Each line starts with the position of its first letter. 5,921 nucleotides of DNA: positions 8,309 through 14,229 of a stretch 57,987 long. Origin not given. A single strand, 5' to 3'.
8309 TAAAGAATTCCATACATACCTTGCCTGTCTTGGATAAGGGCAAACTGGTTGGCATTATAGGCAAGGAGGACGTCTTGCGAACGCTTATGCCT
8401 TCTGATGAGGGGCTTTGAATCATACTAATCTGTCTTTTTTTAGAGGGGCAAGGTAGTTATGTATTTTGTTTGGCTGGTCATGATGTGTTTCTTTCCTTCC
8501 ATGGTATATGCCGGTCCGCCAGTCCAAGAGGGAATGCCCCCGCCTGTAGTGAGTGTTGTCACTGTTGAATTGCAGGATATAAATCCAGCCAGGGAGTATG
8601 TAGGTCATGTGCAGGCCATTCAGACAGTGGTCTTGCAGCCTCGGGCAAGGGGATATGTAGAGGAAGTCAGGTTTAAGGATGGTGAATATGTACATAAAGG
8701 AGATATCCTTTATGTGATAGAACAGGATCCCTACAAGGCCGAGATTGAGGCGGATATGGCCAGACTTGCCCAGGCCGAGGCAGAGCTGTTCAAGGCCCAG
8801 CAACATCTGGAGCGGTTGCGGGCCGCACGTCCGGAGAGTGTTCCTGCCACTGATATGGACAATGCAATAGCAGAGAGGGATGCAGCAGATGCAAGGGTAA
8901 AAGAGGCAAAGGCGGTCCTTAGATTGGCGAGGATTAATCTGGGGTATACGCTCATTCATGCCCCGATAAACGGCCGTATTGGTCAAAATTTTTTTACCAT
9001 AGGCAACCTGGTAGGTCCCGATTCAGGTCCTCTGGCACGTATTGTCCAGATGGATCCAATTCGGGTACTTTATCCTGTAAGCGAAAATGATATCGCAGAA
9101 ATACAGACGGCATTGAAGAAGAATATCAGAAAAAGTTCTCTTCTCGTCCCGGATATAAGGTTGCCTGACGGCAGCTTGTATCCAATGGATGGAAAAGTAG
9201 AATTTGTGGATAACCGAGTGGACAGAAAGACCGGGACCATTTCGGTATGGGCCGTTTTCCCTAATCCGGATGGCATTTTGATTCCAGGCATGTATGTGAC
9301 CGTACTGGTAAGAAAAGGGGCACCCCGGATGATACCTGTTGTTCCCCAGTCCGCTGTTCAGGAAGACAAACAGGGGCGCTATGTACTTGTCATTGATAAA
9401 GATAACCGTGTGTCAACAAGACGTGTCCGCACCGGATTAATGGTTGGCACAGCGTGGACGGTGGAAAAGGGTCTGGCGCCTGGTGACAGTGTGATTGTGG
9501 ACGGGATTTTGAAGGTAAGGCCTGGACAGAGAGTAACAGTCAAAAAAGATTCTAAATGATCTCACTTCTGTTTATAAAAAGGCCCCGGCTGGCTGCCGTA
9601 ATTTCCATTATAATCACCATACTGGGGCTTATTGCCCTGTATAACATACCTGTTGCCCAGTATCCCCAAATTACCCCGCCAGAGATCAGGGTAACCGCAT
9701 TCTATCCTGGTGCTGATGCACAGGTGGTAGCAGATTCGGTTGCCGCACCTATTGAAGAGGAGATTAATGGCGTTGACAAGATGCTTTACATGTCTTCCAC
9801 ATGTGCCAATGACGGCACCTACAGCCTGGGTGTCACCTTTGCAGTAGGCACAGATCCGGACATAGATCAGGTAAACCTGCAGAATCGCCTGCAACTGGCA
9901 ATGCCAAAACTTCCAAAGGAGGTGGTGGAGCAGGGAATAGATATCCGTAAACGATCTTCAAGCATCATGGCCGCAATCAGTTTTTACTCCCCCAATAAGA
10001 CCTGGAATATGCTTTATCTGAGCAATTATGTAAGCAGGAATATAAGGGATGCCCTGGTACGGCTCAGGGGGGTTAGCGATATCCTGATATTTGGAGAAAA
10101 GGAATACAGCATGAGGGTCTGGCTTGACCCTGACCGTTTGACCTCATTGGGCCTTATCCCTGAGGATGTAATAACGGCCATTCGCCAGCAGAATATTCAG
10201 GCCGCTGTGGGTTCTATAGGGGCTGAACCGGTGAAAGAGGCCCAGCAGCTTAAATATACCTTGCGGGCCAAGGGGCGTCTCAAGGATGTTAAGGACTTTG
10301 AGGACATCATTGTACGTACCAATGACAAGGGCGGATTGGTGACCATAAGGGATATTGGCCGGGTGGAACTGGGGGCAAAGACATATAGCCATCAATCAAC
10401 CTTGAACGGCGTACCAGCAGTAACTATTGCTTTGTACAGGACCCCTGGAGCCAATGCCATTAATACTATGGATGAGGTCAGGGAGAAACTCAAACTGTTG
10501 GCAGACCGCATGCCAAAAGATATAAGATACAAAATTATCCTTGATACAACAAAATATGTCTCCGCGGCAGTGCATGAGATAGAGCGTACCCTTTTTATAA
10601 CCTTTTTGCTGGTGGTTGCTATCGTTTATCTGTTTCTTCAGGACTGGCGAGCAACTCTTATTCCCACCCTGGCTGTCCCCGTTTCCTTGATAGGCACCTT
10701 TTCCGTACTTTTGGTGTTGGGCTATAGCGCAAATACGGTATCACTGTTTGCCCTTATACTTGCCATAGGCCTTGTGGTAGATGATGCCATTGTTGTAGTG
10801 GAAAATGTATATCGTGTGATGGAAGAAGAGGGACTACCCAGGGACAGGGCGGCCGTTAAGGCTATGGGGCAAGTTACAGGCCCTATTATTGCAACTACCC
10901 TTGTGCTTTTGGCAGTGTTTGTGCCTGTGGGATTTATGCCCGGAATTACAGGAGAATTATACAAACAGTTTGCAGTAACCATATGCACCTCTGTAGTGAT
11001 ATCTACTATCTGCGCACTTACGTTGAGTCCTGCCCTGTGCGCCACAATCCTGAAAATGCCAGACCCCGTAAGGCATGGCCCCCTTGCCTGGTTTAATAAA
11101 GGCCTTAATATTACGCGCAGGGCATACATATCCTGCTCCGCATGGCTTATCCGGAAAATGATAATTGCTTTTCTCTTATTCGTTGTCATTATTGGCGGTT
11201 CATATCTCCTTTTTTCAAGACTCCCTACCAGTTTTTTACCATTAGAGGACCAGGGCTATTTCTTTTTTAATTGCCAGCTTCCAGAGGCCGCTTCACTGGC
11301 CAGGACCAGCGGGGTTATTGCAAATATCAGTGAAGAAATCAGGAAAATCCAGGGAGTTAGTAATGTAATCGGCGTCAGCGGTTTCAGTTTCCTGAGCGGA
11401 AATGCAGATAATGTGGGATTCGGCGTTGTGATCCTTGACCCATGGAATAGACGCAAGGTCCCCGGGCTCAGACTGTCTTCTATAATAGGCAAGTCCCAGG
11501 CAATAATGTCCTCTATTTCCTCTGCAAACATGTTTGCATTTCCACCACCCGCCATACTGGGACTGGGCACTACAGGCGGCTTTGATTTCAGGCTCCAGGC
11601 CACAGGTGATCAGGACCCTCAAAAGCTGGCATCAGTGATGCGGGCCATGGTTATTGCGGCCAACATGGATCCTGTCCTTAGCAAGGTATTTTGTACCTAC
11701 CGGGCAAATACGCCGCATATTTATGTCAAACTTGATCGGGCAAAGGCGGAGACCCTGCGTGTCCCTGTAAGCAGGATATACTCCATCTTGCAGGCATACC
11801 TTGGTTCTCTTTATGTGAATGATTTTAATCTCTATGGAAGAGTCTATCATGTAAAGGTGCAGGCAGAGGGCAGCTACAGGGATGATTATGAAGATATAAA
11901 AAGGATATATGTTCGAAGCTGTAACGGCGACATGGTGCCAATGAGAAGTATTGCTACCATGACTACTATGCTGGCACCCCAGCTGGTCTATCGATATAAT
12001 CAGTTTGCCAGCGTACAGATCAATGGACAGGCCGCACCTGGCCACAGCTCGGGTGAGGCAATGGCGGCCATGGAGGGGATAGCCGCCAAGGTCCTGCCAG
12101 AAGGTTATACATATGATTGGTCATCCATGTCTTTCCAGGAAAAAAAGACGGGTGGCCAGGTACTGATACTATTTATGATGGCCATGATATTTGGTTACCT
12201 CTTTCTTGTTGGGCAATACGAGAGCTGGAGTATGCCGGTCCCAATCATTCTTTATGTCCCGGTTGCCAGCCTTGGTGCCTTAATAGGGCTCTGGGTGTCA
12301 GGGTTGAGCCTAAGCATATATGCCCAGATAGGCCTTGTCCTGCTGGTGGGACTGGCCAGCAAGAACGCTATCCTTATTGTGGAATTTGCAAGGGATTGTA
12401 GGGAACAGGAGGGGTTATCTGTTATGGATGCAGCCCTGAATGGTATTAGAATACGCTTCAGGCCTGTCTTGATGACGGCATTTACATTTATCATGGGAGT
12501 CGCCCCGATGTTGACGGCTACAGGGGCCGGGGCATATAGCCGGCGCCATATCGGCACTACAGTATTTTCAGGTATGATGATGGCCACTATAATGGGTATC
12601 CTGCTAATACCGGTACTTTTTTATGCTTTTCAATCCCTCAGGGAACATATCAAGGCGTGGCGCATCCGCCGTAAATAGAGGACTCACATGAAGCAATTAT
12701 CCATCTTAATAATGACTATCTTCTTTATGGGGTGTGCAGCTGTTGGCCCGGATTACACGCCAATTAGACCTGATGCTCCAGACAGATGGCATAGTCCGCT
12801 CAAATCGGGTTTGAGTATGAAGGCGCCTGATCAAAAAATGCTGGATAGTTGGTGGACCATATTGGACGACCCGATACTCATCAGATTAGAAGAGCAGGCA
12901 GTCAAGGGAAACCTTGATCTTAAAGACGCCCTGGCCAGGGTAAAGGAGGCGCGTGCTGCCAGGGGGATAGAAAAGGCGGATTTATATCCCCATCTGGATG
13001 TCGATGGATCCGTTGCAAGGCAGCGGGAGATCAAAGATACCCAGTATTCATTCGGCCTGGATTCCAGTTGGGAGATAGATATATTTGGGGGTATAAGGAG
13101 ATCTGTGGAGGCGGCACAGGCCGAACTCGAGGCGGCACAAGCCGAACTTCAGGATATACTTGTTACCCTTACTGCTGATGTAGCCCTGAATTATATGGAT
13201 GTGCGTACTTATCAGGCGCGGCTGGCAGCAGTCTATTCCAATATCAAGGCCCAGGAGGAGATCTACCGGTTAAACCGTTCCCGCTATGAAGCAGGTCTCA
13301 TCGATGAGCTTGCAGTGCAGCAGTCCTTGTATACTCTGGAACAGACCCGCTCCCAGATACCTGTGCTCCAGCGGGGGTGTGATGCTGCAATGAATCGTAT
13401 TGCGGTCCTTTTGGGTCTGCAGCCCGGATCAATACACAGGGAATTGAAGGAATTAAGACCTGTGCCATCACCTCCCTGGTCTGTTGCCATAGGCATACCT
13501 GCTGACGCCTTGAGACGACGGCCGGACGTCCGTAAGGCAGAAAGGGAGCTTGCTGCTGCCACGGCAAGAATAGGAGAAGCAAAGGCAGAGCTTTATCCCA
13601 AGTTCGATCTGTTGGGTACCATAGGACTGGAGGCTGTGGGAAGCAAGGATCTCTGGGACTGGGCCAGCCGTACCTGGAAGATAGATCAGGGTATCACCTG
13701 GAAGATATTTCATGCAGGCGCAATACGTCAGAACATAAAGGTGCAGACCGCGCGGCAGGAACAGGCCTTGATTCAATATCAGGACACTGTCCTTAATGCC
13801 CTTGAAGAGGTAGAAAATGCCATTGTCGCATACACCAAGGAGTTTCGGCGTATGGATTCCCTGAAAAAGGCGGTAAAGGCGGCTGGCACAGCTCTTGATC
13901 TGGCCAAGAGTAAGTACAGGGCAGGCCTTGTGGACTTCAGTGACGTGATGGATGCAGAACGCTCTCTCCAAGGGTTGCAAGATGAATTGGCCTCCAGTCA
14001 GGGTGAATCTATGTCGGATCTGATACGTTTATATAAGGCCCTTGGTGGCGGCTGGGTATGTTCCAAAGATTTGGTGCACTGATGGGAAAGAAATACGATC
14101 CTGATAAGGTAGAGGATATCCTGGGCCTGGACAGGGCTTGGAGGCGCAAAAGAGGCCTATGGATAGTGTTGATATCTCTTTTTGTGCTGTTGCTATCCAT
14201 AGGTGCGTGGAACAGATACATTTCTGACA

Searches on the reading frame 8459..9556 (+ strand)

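Call 59: search_protein_families(library=pfam, proteins=[window:8459-9556:+], max_evalue=0.000001)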
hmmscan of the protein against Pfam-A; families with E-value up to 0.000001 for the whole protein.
window:8459-9556:+ (366 aa): 2 families
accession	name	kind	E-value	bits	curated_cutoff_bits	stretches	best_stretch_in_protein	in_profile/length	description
PF16576.10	HlyD_D23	-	3e-14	53.3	30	1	55-280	18-214/214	Barrel-sandwich domain of CusB or HlyD membrane-fusion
PF13437.12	HlyD_3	-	1.3e-09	39.1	22.2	0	166-270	2-96/106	HlyD family secretion protein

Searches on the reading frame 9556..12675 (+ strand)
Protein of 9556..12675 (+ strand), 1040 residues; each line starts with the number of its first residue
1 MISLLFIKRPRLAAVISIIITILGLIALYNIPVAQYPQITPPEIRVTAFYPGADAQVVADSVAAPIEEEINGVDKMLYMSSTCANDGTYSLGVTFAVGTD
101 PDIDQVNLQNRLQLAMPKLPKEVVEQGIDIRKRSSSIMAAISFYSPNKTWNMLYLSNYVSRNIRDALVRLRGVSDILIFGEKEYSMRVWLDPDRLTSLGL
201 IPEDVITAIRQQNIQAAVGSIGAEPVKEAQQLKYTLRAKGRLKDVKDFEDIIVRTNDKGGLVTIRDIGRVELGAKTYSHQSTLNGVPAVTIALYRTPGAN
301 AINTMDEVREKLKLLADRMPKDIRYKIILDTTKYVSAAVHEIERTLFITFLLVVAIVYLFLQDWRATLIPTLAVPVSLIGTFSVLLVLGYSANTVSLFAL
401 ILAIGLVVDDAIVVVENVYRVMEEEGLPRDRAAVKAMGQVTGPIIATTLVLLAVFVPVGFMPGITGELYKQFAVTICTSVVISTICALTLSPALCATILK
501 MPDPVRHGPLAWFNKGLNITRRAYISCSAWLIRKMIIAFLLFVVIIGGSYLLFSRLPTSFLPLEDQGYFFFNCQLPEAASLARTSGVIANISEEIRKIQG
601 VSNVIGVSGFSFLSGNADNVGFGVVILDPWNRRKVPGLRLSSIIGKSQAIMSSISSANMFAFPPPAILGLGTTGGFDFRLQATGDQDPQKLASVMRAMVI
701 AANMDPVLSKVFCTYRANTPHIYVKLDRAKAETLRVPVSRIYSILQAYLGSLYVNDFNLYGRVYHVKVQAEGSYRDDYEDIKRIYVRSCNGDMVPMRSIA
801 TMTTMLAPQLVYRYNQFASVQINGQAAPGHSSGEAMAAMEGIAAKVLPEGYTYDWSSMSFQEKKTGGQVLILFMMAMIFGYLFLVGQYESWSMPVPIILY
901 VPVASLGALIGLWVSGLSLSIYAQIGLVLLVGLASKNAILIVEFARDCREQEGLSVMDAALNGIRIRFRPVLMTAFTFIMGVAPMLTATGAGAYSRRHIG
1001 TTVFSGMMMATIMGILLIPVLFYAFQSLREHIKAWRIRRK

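Call 59: search_protein_families(library=pfam, proteins=[window:9556-12675:+], max_evalue=0.000001)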
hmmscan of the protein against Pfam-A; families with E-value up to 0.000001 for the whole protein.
window:9556-12675:+ (1040 aa): 2 families
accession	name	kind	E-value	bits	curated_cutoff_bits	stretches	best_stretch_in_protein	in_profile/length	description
PF00873.25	ACR_tran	-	0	1073.7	28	1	3-1025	2-1020/1021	AcrB/AcrD/AcrF family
PF03176.21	MMPL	-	2.3e-08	33.8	20.5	1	340-513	143-319/333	MMPL family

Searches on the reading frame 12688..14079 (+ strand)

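Call 59: search_protein_families(library=pfam, proteins=[window:12688-14079:+], max_evalue=0.000001)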
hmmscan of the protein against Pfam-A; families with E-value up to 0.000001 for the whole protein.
window:12688-14079:+ (464 aa): 1 family
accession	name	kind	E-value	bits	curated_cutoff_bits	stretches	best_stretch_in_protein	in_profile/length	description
PF02321.23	OEP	-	1.4e-49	168.9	22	2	272-453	6-187/187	Outer membrane efflux protein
